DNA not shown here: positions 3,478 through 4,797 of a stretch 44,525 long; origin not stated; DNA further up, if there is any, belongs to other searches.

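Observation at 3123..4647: Candidate two-gene defence module: small hydrophobic-segment protein plus TIR-like protein with an unassigned C-terminal domain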

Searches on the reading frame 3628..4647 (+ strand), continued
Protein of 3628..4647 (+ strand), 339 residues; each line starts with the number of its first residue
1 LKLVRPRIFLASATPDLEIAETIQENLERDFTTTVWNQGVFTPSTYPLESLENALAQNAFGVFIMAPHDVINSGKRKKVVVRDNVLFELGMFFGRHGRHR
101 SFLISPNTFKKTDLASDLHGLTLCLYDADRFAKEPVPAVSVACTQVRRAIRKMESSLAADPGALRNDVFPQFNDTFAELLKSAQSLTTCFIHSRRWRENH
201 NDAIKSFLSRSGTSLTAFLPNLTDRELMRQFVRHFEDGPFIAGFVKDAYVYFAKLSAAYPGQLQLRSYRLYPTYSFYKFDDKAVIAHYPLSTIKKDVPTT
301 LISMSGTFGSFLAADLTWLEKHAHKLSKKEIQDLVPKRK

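Call 43: search_protein_families(library=pfam, proteins=[L005:8998-9777:+, L094:6999-7379:+, L094:7360-7776:+, L093:1310-1603:+, L160:7135-9042:+, L160:9056-10144:+, L001:5961-7451:+, L091:3075-4796:+, L091:4693-5472:+], max_evalue=1)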
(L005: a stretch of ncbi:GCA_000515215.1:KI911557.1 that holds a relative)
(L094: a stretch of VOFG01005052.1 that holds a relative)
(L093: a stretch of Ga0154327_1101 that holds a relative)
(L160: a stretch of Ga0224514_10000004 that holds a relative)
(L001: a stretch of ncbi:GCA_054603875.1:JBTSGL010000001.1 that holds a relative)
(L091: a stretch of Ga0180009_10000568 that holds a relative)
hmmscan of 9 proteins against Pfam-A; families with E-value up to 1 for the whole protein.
L005:8998-9777:+ (259 aa): 5 families
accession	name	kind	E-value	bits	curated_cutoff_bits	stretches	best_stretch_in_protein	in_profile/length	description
PF01149.29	Fapy_DNA_glyco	-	1.5e-20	74.4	25.5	1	1-107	1-110/117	Formamidopyrimidine-DNA glycosylase N-terminal domain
PF06831.19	H2TH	-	3.2e-19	69.1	34.7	1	124-203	3-81/93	Formamidopyrimidine-DNA glycosylase H2TH domain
PF00416.27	Ribosomal_S13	-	0.00049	21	31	1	157-220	19-82/128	Ribosomal protein S13/S18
PF05833.16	NFACT_N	-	0.012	14.9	31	1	138-230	181-270/456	NFACT N-terminal and middle domains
PF09382.16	RQC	-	0.014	15.6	23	1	127-168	21-62/114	RQC domain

L094:6999-7379:+ (126 aa): 1 family
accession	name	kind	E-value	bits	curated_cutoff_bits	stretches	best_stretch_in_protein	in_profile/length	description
PF01149.29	Fapy_DNA_glyco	-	2.6e-13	51.1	25.5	1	1-106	1-110/117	Formamidopyrimidine-DNA glycosylase N-terminal domain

L094:7360-7776:+ (138 aa): 4 families
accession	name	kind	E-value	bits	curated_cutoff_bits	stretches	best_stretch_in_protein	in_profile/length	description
PF06831.19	H2TH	-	9.3e-21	74.1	34.7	1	3-87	3-86/93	Formamidopyrimidine-DNA glycosylase H2TH domain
PF00416.27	Ribosomal_S13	-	0.0029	18.5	31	1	34-100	17-83/128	Ribosomal protein S13/S18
PF16567.10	CagD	-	0.02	15.1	25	1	61-107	48-94/205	Pathogenicity island component CagD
PF18219.6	SidC_N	-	0.067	12.6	25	1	23-107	291-366/465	SidC N-terminal domain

L093:1310-1603:+ (98 aa): 1 family
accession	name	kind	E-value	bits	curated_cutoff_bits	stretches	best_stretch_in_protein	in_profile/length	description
PF01149.29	Fapy_DNA_glyco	-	7.8e-16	59.2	25.5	1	1-85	1-87/117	Formamidopyrimidine-DNA glycosylase N-terminal domain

L160:7135-9042:+ (635 aa): 2 families
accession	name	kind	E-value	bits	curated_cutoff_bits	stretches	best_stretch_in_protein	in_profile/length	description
PF02171.23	Piwi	-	5.6e-13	49.3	28.9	1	343-613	13-300/302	Piwi domain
PF23206.1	PCDH15_12th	-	0.2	12.1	27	1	161-208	52-99/115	PCDH15-like domain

L160:9056-10144:+ (362 aa): 2 families
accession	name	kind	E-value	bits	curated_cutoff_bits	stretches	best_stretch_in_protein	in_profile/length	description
PF13289.12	SIR2_2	-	4.8e-09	36.9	24.5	1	155-299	3-121/141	SIR2-like domain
PF15503.11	PPP1R35_C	-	0.19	12.3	27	1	316-346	42-72/140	Protein phosphatase 1 regulatory subunit 35 C-terminus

L001:5961-7451:+ (496 aa): 2 families
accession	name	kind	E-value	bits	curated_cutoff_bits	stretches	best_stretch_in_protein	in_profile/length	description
PF20473.4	MmeI_Mtase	-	0.0017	18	27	1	37-51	22-36/259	MmeI, DNA-methyltransferase domain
PF13649.12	Methyltransf_25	-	0.048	14.8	27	1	43-102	6-62/97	Methyltransferase domain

L091:3075-4796:+ (573 aa): 2 families
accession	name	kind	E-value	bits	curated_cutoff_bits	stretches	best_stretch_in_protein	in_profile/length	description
PF00730.31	HhH-GPD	-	2.9e-06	28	26.2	1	369-522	4-102/108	HhH-GPD superfamily base excision DNA repair protein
PF00069.31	Pkinase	-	0.11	12.4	31.7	1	420-470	154-204/263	Protein kinase domain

L091:4693-5472:+ (259 aa): 9 families
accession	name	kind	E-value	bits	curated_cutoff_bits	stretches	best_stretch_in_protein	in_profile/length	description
PF13649.12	Methyltransf_25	-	1.1e-11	45.7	27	1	94-184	1-97/97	Methyltransferase domain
PF13489.12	Methyltransf_23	-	2.1e-11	44.3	27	1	80-230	12-161/164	Methyltransferase domain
PF08241.18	Methyltransf_11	-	1.4e-09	38.9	21.2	1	95-187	1-94/95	Methyltransferase domain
PF08242.18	Methyltransf_12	-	2.6e-06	28.5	30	1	95-185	1-97/98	Methyltransferase domain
PF13847.12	Methyltransf_31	-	9.4e-06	25.8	27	1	89-191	2-98/145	Methyltransferase domain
PF01728.25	FtsJ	-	0.00042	20.7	24.1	1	87-150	19-82/181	FtsJ-like methyltransferase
PF00891.24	Methyltransf_2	-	0.0067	16.2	22.3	1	63-188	37-164/210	O-methyltransferase domain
PF05401.17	NodS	-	0.016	15.5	24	1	86-170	39-125/201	Nodulation protein S (NodS)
PF02353.26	CMAS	-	0.019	14.7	27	1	93-189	65-165/273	Mycolic acid cyclopropane synthetase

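Call 66: search_protein_families(library=padloc, proteins=[L005:8998-9777:+, L091:3075-4796:+], max_evalue=0.01)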
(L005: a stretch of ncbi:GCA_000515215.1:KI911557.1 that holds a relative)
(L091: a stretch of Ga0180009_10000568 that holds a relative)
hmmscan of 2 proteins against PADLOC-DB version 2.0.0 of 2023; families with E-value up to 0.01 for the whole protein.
L005:8998-9777:+ (259 aa): 0 families

L091:3075-4796:+ (573 aa): 0 families

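Call 70: find_encoding_contigs(protein=P0012, flank=4000, max_places=1)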
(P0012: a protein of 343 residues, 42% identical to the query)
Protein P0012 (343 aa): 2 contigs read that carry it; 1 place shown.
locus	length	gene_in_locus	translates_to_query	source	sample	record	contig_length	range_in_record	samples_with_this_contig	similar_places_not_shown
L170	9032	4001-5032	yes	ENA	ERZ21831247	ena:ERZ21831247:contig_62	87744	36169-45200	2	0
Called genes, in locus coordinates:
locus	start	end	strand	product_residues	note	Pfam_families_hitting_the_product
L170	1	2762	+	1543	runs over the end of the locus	PF14870:PSII_BNR (faint), PF15902:Sortilin-Vps10, PF25852:DUF6242_C (faint), PF02012:BNR (faint), PF15899:BNR_6 (faint), PF15902:Sortilin-Vps10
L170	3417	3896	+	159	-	PF27709:UCP014422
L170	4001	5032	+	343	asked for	PF10137:CAP12-PCTIR_TIR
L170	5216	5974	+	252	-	-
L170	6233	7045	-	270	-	PF05014:Nuc_deoxyrib_tr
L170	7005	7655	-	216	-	PF02223:Thymidylate_kin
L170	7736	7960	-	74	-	-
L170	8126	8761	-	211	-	-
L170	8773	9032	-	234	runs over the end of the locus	PF00072:Response_reg, PF00196:GerE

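Call 71: find_encoding_contigs(protein=P0021, flank=4000, max_places=1)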
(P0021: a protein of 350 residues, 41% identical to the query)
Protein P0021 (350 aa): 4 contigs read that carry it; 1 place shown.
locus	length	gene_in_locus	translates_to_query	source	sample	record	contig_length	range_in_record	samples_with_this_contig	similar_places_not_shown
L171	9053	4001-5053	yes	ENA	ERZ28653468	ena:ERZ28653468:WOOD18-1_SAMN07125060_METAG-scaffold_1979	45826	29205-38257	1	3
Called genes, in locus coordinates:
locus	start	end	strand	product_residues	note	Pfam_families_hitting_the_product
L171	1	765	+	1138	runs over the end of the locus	PF13482:RNase_H_2, PF13086:AAA_11 (weak), PF13245:AAA_19 (weak), PF13604:AAA_30, PF01443:Viral_helicase1 (faint), PF13087:AAA_12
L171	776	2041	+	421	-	-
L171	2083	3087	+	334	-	PF01844:HNH, PF14279:HNH_5 (weak)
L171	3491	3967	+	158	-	PF27709:UCP014422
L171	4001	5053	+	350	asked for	PF10137:CAP12-PCTIR_TIR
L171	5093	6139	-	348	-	PF12358:DUF3644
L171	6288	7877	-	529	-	PF00239:Resolvase, PF13408:Zn_ribbon_recom (weak)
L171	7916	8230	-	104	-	-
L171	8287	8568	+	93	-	PF13560:HTH_31, PF01381:HTH_3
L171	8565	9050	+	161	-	-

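Call 72: find_encoding_contigs(protein=P0042, flank=4000, max_places=1)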
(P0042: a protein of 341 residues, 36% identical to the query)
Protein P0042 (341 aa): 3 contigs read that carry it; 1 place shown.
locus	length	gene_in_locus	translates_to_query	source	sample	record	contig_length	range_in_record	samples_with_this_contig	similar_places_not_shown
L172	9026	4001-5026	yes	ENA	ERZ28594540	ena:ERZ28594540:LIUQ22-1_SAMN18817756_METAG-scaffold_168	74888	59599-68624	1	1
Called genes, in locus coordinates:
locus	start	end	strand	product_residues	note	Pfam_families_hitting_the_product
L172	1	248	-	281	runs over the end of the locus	PF00512:HisKA, PF02518:HATPase_c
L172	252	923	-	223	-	PF00072:Response_reg, PF00486:Trans_reg_C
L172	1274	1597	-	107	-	PF06445:GyrI-like, PF14526:Cass2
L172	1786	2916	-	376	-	-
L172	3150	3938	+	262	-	PF01149:Fapy_DNA_glyco, PF06831:H2TH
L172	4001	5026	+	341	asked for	PF10137:CAP12-PCTIR_TIR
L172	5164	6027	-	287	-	PF00561:Abhydrolase_1, PF12146:Hydrolase_4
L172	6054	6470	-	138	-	PF01243:PNPOx_N, PF16242:Pyrid_ox_like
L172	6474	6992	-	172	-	PF13302:Acetyltransf_3, PF13420:Acetyltransf_4, PF00583:Acetyltransf_1, PF13523:Acetyltransf_8 (weak)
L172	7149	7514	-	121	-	PF13840:ACT_7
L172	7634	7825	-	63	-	-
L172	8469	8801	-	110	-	PF00583:Acetyltransf_1 (weak)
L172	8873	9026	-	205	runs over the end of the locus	PF12146:Hydrolase_4 (faint), PF00561:Abhydrolase_1, PF12697:Abhydrolase_6 (faint)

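Call 73: find_encoding_contigs(protein=P0061, flank=4000, max_places=1)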
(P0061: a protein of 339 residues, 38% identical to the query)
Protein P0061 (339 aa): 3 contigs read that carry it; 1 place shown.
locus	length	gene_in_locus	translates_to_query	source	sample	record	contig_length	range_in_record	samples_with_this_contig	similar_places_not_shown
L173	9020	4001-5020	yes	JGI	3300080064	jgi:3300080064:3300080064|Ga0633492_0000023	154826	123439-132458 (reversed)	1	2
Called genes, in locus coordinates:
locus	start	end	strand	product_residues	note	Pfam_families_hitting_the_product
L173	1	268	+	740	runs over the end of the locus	PF00515:TPR_1 (faint), PF07719:TPR_2 (faint), PF13181:TPR_8 (faint), PF13414:TPR_11 (faint), PF13424:TPR_12 (faint), PF14559:TPR_19 (faint), PF13432:TPR_16 (weak)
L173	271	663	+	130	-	-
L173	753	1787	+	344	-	PF00595:PDZ, PF13180:PDZ_2 (weak), PF17820:PDZ_6 (weak)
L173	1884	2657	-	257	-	-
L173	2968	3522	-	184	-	-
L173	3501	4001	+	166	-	PF27709:UCP014422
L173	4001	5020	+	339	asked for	PF10137:CAP12-PCTIR_TIR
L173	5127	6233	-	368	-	-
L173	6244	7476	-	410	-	PF06559:DCD_N, PF22769:DCD, PF22569:DCD_C, PF22769:DCD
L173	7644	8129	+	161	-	PF00932:LTD (weak)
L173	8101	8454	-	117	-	-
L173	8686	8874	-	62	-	-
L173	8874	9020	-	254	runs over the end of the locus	-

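Call 75: search_protein_families(library=pfam, proteins=[L106:3959-6022:+, L120:6687-7865:+, L170:5216-5974:+], max_evalue=0.01)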
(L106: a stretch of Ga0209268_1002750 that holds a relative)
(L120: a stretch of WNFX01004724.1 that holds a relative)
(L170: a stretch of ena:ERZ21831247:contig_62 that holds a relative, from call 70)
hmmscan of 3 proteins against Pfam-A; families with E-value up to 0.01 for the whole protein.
L106:3959-6022:+ (687 aa): 0 families

L120:6687-7865:+ (392 aa): 4 families
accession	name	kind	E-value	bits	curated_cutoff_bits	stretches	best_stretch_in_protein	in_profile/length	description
PF02518.31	HATPase_c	-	8.9e-20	71.6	26.4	1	128-248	2-109/111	Histidine kinase-, DNA gyrase B-, and HSP90-like ATPase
PF00072.30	Response_reg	-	7.6e-19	68.4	30.2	1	272-383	1-110/111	Response regulator receiver domain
PF10090.15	HPTransfase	-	0.001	19.2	22.9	1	133-159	33-59/123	Histidine phosphotransferase C-terminal domain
PF00512.31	HisKA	-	0.004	17.6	26.9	0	26-83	3-63/66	His Kinase A (phospho-acceptor) domain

L170:5216-5974:+ (252 aa): 0 families

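Call 76: search_solved_structures(query=L005:8998-9777:+, max_evalue=0.001, show_alignments=1)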
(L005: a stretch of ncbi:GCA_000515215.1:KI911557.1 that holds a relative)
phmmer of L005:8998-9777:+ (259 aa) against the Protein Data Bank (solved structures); distinct sequences matched with E-value up to 0.001: 36.
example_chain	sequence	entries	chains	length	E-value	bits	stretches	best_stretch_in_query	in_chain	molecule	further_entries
1tdz_A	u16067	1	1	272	7.4e-26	94.4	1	1-251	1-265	formamidopyrimidine-DNA glycosylase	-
4pd2_A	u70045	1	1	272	7.7e-26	94.3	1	2-251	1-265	Formamidopyrimidine-DNA glycosylase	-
6h0s_A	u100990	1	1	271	3.1e-25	92.3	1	2-251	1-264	Formamidopyrimidine-DNA glycosylase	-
4pcz_A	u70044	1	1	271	4e-25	92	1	2-251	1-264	Formamidopyrimidine-DNA glycosylase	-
6fl1_A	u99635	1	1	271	4e-25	91.9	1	2-251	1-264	Formamidopyrimidine-DNA glycosylase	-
1pji_A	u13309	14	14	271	4e-25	91.9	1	2-251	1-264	Formamidopyrimidine-DNA glycosylase | DNA glycosylase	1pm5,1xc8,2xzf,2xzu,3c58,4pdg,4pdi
4cis_A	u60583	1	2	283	6.8e-25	91.2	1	1-251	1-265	FORMAMIDOPYRIMIDIN DNA GLYCOSYLASE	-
6rnr_A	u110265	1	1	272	7.4e-25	91.1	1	2-251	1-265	Formamidopyrimidine-DNA glycosylase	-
1kfv_A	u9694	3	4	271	2.3e-24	89.4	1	3-251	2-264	Formamido-pyrimidine DNA glycosylase | Formamidopyrimidine-DNA glycosylase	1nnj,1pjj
3twk_A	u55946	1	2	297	8.7e-19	71.2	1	1-204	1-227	Formamidopyrimidine-DNA glycosylase 1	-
3twl_A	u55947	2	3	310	1e-18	71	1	1-204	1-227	Formamidopyrimidine-DNA glycosylase 1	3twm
6tc6_A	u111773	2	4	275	1.3e-13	54.3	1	1-252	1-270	Formamidopyrimidine-DNA glycosylase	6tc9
1l1t_A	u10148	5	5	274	1.7e-11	47.4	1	1-206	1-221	MutM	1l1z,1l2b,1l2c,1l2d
1k82_A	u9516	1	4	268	3.8e-11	46.2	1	2-204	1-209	formamidopyrimidine-DNA glycosylase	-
1r2y_A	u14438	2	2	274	4.3e-11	46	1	1-206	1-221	MutM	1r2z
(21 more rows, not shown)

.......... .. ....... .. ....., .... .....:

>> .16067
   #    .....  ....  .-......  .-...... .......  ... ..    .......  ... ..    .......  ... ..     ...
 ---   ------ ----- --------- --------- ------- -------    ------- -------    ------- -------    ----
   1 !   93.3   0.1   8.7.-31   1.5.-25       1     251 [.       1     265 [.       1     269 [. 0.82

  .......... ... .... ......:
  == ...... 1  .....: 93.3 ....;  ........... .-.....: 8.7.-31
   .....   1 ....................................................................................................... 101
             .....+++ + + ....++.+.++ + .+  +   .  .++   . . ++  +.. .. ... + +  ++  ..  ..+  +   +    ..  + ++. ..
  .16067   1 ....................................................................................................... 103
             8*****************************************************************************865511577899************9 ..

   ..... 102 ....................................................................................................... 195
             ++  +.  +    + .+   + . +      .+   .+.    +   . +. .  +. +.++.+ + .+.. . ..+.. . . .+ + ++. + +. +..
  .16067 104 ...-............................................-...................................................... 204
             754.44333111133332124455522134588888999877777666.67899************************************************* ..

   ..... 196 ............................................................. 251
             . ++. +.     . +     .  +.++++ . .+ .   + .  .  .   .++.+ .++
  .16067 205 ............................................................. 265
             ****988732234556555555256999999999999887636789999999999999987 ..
